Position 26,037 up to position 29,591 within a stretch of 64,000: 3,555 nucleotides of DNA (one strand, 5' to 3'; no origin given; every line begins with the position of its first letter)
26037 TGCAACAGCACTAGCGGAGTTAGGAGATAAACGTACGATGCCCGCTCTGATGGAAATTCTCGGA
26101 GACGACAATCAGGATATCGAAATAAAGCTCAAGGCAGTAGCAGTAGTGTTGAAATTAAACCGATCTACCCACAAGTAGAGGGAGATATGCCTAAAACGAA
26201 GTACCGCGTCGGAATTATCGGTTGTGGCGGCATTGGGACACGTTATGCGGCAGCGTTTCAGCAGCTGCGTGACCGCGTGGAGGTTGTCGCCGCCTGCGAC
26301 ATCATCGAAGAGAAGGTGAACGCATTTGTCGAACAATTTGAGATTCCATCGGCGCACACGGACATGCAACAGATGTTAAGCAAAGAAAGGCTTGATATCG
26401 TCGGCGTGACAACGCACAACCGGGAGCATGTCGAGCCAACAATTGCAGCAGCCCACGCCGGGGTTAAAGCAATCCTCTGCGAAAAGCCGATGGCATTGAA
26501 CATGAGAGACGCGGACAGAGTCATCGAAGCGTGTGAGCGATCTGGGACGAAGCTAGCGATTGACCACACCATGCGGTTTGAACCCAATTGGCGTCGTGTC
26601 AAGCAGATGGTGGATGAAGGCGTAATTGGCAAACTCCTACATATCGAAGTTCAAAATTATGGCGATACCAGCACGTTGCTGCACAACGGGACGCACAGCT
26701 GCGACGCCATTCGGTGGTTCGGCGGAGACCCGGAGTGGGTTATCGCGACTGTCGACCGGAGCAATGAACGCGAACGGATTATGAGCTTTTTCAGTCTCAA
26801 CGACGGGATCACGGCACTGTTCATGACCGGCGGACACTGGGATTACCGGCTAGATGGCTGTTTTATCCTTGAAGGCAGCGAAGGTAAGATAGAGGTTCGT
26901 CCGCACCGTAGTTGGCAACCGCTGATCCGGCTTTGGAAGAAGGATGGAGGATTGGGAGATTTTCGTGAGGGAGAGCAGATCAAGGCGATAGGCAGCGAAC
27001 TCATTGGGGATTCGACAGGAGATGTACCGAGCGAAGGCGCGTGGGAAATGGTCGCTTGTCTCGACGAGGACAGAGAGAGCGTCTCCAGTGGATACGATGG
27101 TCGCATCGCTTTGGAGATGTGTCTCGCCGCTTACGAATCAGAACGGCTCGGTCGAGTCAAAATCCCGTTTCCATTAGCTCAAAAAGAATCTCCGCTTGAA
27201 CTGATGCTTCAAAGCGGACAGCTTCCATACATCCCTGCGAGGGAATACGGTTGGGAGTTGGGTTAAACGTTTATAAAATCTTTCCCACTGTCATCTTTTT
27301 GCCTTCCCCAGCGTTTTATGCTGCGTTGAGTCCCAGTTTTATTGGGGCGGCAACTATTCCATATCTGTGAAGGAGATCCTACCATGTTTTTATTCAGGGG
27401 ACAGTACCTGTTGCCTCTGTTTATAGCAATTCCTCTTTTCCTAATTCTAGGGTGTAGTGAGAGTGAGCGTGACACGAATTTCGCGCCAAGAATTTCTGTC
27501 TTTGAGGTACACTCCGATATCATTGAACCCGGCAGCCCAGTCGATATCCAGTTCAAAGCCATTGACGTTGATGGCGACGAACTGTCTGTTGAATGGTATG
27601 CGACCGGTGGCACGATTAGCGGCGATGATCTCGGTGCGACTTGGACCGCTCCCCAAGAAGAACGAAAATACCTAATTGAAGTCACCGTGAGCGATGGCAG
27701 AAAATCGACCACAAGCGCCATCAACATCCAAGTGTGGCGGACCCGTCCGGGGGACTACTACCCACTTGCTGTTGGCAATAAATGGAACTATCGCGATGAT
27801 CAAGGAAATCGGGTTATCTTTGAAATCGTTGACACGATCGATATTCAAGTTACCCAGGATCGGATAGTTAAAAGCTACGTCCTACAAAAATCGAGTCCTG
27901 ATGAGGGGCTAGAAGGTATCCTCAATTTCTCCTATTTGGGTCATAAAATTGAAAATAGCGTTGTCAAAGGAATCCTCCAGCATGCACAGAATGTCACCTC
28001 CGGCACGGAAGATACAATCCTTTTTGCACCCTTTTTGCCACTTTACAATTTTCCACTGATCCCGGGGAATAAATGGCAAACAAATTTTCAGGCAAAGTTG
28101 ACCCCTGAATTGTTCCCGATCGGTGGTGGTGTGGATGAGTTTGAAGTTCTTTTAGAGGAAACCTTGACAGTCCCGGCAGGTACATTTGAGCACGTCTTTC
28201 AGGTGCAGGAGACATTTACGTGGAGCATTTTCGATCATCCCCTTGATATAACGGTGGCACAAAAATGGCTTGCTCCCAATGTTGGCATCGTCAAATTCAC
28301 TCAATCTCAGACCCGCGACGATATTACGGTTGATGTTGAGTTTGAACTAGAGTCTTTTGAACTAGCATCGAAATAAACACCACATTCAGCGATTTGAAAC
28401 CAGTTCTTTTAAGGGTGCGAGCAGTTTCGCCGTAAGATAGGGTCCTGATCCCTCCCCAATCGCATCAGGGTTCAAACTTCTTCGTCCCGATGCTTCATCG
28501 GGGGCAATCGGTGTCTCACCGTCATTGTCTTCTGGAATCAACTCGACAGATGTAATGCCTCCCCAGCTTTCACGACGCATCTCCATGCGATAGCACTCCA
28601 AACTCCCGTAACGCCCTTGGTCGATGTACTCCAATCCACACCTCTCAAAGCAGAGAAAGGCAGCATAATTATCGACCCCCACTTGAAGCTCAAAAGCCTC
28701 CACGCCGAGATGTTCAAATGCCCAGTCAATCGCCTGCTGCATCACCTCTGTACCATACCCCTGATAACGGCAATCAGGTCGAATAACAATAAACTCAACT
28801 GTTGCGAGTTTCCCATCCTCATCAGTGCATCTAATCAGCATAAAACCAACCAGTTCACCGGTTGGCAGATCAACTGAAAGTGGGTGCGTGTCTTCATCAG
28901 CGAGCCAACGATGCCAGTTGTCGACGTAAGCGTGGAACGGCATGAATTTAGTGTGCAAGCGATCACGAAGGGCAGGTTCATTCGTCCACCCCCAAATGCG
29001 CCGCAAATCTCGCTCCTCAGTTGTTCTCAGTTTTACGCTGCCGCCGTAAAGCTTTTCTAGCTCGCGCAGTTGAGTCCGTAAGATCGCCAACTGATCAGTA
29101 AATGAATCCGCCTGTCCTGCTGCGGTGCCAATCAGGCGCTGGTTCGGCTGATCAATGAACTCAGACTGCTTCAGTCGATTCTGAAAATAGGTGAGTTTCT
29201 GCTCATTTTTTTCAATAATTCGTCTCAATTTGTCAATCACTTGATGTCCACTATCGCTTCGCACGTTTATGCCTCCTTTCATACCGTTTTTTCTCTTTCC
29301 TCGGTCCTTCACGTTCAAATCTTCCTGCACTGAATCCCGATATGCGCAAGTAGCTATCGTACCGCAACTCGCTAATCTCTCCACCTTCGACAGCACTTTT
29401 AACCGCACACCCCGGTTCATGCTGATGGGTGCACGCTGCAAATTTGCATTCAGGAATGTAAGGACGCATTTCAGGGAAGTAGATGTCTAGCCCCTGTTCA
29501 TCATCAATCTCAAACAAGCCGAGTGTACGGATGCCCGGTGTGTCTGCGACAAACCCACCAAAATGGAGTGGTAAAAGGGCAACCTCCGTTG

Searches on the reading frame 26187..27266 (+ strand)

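Call 69: search_protein_families(library=pfam, proteins=[window:26187-27266:+], max_evalue=0.00001)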
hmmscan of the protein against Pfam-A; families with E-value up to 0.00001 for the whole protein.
window:26187-27266:+ (359 aa): 2 families
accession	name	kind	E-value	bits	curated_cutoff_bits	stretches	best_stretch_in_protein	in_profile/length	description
PF01408.29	GFO_IDH_MocA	-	3.6e-28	99.1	24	1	7-127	2-120/120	Oxidoreductase family, NAD-binding Rossmann fold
PF22725.1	GFO_IDH_MocA_C3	-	9.3e-09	35.8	27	1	135-236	1-124/124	GFO/IDH/MocA C-terminal domain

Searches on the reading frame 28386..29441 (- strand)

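Call 70: search_protein_families(library=pfam, proteins=[window:28386-29441:-], max_evalue=0.00001)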
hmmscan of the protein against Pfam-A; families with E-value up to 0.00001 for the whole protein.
window:28386-29441:- (351 aa): 3 families
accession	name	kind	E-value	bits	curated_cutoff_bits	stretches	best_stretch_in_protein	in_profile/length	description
PF00583.31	Acetyltransf_1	-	2.1e-16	60.7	20.7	1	171-269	19-115/116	Acetyltransferase (GNAT) family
PF13302.13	Acetyltransf_3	-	1.2e-12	49.2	25.4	1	137-270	3-137/138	Acetyltransferase (GNAT) domain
PF13508.13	Acetyltransf_7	-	2.8e-07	31.3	27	1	179-269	6-81/84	Acetyltransferase (GNAT) domain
